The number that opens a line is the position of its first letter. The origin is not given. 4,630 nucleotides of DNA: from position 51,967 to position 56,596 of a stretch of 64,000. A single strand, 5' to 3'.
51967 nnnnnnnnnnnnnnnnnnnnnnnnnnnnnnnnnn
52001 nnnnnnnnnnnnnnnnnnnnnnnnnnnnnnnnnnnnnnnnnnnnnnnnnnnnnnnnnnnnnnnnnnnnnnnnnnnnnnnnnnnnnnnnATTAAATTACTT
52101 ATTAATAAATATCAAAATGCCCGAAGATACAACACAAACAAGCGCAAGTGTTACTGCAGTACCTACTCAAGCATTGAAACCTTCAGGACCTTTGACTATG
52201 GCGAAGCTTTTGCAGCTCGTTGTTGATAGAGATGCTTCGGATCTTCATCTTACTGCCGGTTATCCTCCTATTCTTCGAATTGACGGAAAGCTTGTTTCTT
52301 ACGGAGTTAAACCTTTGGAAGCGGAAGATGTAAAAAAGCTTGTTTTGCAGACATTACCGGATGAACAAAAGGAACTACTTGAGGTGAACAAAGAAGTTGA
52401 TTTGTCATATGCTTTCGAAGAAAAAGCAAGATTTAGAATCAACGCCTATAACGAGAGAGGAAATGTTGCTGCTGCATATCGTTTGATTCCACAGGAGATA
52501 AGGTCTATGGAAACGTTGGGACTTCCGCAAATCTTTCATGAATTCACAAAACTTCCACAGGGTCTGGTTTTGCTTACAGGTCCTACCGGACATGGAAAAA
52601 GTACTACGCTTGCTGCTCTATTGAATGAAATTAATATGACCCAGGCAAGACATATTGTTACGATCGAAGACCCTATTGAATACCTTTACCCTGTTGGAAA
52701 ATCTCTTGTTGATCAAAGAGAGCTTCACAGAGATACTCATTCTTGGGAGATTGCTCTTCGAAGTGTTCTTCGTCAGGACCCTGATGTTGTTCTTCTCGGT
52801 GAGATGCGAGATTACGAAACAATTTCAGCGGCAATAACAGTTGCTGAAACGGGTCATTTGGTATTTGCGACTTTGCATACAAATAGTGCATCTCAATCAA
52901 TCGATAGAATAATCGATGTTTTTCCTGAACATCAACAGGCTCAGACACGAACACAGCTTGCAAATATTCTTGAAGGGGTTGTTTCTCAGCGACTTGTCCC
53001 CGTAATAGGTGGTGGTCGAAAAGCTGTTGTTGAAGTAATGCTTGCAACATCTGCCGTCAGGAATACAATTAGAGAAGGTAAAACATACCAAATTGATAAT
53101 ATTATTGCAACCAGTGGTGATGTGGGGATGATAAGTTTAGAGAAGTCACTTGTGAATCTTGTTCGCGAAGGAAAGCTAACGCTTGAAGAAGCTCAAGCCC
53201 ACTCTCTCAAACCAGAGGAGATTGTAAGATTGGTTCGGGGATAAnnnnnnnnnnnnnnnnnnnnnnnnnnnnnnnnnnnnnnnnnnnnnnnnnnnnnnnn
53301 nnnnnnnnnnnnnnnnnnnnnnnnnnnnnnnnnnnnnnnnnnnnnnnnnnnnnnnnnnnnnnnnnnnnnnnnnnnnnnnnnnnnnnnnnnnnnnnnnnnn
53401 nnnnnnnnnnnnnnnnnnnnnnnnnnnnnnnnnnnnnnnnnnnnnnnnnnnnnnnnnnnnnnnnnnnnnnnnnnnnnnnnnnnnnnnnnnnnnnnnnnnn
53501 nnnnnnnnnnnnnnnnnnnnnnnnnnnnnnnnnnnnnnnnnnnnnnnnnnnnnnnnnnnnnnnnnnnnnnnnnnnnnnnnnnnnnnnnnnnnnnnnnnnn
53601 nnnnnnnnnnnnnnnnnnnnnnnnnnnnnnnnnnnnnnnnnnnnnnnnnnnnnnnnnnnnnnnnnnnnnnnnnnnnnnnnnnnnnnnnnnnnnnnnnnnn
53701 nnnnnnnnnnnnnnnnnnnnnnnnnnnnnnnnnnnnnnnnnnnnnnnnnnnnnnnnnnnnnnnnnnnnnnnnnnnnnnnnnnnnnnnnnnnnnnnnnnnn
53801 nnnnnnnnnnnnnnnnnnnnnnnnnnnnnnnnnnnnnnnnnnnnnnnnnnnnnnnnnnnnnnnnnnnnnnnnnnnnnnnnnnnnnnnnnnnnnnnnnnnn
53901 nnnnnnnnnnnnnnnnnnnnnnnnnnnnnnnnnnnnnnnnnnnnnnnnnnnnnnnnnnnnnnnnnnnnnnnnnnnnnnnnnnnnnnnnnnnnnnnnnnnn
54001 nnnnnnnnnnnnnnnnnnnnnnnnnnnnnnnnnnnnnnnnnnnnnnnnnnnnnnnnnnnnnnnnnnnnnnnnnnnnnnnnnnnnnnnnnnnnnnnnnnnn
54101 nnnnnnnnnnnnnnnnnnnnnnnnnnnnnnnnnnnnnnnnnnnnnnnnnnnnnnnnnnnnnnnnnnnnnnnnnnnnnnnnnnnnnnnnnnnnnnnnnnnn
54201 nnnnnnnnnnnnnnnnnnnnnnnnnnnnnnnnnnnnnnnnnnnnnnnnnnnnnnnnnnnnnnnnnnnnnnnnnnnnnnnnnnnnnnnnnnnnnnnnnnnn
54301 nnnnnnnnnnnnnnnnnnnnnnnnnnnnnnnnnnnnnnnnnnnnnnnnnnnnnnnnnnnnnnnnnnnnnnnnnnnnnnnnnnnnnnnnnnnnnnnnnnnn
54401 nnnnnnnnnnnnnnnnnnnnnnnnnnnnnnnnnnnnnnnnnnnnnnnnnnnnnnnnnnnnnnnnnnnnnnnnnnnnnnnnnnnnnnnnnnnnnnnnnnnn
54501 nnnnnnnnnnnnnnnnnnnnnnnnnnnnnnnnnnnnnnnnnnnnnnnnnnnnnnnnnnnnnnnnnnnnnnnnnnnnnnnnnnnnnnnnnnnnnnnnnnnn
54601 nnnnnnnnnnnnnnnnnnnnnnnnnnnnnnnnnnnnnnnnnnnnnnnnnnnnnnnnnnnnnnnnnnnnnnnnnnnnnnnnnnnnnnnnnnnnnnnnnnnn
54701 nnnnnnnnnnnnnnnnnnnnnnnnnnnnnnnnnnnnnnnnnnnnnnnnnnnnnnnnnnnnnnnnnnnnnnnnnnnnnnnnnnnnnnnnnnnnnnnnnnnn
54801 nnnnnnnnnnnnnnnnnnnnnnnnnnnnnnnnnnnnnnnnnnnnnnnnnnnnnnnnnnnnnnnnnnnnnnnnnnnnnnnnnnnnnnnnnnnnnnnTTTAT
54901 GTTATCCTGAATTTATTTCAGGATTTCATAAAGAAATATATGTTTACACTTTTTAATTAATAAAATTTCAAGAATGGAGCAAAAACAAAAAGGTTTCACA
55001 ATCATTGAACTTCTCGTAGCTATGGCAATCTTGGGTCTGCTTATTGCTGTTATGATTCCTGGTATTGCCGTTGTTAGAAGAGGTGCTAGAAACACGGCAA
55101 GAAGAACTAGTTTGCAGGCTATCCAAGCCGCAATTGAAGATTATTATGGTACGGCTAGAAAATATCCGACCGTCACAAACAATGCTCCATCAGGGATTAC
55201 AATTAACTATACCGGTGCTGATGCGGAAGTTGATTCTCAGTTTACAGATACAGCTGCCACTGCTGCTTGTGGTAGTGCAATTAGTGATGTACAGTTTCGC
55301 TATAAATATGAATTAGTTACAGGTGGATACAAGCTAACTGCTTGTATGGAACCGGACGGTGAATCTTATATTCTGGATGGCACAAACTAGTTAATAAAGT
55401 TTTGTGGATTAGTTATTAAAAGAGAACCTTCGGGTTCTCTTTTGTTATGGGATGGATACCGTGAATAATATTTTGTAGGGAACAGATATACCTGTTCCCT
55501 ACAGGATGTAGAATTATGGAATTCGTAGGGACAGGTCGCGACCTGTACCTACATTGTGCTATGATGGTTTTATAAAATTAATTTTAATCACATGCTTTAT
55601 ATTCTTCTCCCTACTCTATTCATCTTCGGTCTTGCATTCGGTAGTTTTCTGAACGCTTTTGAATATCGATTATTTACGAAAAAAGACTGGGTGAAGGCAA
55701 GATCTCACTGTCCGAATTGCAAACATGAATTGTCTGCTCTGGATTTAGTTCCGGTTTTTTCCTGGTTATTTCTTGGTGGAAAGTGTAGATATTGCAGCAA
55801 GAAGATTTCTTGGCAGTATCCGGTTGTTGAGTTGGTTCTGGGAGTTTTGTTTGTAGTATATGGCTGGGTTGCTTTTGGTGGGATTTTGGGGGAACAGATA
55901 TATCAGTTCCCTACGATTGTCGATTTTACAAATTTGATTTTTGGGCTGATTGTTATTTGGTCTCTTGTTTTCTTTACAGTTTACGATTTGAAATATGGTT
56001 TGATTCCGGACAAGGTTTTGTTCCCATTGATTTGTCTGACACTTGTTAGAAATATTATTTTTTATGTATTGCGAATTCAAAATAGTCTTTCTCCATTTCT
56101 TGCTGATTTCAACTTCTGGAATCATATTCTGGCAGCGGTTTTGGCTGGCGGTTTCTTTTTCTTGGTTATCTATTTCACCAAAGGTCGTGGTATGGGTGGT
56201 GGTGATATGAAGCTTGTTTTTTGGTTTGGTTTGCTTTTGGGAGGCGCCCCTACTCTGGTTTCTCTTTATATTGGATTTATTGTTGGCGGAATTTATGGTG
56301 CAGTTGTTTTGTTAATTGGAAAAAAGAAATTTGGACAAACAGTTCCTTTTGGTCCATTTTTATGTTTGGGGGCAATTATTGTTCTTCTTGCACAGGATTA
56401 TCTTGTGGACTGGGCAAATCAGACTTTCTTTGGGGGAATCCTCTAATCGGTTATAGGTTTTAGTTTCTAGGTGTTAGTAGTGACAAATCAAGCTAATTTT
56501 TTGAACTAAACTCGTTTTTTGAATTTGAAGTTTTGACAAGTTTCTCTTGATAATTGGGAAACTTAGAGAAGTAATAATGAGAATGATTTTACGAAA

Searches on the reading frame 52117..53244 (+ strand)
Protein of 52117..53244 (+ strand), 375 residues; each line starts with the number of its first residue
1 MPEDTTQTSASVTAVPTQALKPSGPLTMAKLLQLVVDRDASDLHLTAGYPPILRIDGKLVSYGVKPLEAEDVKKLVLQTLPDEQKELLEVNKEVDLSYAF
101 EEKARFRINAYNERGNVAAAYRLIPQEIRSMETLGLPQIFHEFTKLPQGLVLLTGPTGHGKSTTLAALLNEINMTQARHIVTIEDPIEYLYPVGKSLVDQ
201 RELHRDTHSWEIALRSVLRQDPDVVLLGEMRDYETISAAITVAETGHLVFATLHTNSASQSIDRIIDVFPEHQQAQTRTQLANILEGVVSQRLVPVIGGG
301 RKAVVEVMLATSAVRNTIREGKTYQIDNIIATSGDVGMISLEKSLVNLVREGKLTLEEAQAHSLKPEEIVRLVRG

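Call 5: search_protein_families(library=pfam, proteins=[window:52117-53244:+], max_evalue=0.01)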
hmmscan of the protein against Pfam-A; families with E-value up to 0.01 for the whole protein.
window:52117-53244:+ (375 aa): 10 families
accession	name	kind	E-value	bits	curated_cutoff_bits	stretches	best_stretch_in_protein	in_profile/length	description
PF00437.27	T2SSE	-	4.7e-45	154.3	24.9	1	101-295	89-279/370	Type II/IV secretion system protein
PF13191.12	AAA_16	-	0.00055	20.9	32.6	1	149-190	25-63/167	AAA ATPase domain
PF01289.24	Thiol_cytolysin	-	0.00055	19.3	25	1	240-328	232-319/353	Thiol-activated cytolysin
PF13401.12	AAA_22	-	0.0011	19.7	27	1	148-176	5-36/130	AAA domain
PF00005.33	ABC_tran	-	0.0015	19.6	25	1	149-267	12-80/137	ABC transporter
PF13555.12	AAA_29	-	0.0021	18.2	27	1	145-168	19-42/61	P-loop containing region of AAA domain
PF25199.1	nSTAND_NTPase5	-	0.0024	18.2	34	1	146-188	39-81/145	Novel STAND NTPase 5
PF13476.12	AAA_23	-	0.0053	17.9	27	0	146-168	17-39/201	AAA domain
PF01935.23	DUF87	-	0.008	16.7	23.2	0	154-181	29-56/220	Helicase HerA, central domain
PF20720.3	nSTAND3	-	0.0092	16.1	27.2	0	148-186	17-54/155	Novel STAND NTPase 3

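Call 29: search_protein_families(library=ncbifam, proteins=[window:52117-53244:+], max_evalue=0.01)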
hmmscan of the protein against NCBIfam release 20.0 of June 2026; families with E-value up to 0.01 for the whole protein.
window:52117-53244:+ (375 aa): 20 families
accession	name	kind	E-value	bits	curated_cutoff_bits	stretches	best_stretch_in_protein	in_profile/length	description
TIGR01420.1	pilT_fam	subfamily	1.3e-135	452.1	319.1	1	28-368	2-343/343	PilT/PilU family type 4a pilus ATPase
TIGR02525.1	plasmid_TraJ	equivalog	4.9e-47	160.7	368.3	1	32-323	16-327/372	plasmid transfer ATPase TraJ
TIGR02533.1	type_II_gspE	equivalog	9.2e-42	143.3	630.25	1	134-297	225-382/486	type II secretion system ATPase GspE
NF007755.0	PRK10436.1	equivalog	1.3e-41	142.7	617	1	27-294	88-355/465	type II secretion system protein GspE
TIGR02538.1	type_IV_pilB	equivalog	1.2e-40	139.7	675.65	1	139-268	307-432/564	type IV-A pilus assembly ATPase PilB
TIGR02524.1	dot_icm_DotB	equivalog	4.3e-38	131.4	463.3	1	25-327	3-318/358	Dot/Icm type IV secretion system ATPase DotB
NF041000.1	ATPase_ComGA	equivalog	1.2e-36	126.1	300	1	100-295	75-266/267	competence type IV pilus ATPase ComGA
NF053534.1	T4PilAsmATPsTfpB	equivalog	3.1e-34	118.3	850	1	128-294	312-472/584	type IV pilus assembly ATPase TfpB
TIGR02788.1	VirB11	equivalog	1.8e-13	50.2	249.95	1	147-284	143-280/308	P-type DNA transfer ATPase VirB11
TIGR02782.1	TrbB_P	equivalog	5.7e-13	48.8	304.55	1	151-291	139-278/303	P-type conjugative transfer ATPase TrbB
NF058587.1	archaellum_moto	equivalog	4.5e-12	45.5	550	1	151-265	278-393/527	archaellum flagellar ATPase motor FlaI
NF010425.0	PRK13851.1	equivalog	3.7e-10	39.2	461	1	150-315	164-332/344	type IV secretion system protein VirB11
TIGR03819.1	heli_sec_ATPase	hypoth_equivalog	1.1e-09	38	373.15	1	151-261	181-293/340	TadA family conjugal transfer-associated ATPase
NF010469.0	PRK13894.1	subfamily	3.8e-09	36.3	508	1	151-276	152-275/320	conjugal transfer ATPase TrbB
NF010407.0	PRK13833.1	subfamily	2.9e-08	33.5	499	1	151-291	147-285/323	conjugal transfer protein TrbB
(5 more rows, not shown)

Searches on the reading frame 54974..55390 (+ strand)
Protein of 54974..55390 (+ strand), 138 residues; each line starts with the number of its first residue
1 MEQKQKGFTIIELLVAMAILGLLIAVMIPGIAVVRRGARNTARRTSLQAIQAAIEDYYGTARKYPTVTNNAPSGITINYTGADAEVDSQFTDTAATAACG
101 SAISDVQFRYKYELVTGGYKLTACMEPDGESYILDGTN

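Call 5: search_protein_families(library=pfam, proteins=[window:54974-55390:+], max_evalue=0.01)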
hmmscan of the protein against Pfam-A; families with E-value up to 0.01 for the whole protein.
window:54974-55390:+ (138 aa): 1 family
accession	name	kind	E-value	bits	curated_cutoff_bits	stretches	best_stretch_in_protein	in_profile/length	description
PF07963.17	N_methyl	-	2.6e-09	36.7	21.2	1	4-27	3-26/27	Prokaryotic N-terminal methylation motif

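Call 71: search_protein_families(library=ncbifam, proteins=[window:54974-55390:+], max_evalue=0.001)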
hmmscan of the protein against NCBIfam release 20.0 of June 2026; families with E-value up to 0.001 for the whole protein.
window:54974-55390:+ (138 aa): 10 families
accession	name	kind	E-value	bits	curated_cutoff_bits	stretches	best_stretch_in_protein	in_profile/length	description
TIGR01710.1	typeII_sec_gspG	equivalog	1.1e-09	38.4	88.85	1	6-67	1-62/134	type II secretion system major pseudopilin GspG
NF041775.1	typeIV_PilA_Myxo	equivalog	7.7e-09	35.8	400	1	4-112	9-124/214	type IV pilin protein PilA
NF041013.1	T4P_ComGE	equivalog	1.1e-07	31.9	49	1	3-57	1-56/83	competence type IV pilus minor pilin ComGE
TIGR02532.1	IV_pilin_GFxxxE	domain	2.7e-07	30.1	16.3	1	5-27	1-23/24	prepilin-type N-terminal cleavage/methylation domain-containing protein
NF038304.1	EPS_HpsC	equivalog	3e-07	30.3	200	1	2-55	17-71/318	hormogonium polysaccharide secretion pseudopilin HpsC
NF038303.1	EPS_HpsB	equivalog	5.7e-07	29.7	150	1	5-89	2-83/211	hormogonium polysaccharide secretion pseudopilin HpsB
NF040999.1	pilin_ComGC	equivalog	1.2e-06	28.6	75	1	5-67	1-63/84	competence type IV pilus major pilin ComGC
NF007862.0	PRK10574.1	equivalog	1e-05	25.7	138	1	3-34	2-33/145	prepilin peptidase-dependent pilin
TIGR01708.2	typeII_sec_gspH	equivalog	7.7e-05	22.7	80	1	5-44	1-42/169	type II secretion system minor pseudopilin GspH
TIGR02599.1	TIGR02599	subfamily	0.00064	19.1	256.5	1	7-55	1-50/361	Verru_Chthon cassette protein C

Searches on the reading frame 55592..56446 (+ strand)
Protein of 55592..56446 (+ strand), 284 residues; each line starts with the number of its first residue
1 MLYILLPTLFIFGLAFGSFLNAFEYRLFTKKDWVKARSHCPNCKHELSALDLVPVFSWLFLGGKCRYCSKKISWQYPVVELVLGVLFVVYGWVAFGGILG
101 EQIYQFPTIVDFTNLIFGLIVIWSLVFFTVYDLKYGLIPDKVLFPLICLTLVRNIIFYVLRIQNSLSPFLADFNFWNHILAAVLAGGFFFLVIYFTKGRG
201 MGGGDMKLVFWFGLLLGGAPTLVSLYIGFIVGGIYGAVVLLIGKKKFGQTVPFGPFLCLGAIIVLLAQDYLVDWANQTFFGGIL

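Call 5: search_protein_families(library=pfam, proteins=[window:55592-56446:+], max_evalue=0.01)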
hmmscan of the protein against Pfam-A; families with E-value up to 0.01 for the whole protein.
window:55592-56446:+ (284 aa): 2 families
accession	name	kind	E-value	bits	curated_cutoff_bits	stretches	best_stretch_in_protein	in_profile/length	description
PF06750.18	A24_N_bact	-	2e-31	108.3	23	1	11-92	1-82/84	Bacterial Peptidase A24 N-terminal domain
PF01478.23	Peptidase_A24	-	6.8e-13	49.4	26.5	1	119-236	1-103/104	Type IV leader peptidase family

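Call 71: search_protein_families(library=ncbifam, proteins=[window:55592-56446:+], max_evalue=0.001)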
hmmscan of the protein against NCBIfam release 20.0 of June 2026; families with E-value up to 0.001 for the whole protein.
window:55592-56446:+ (284 aa): 0 families
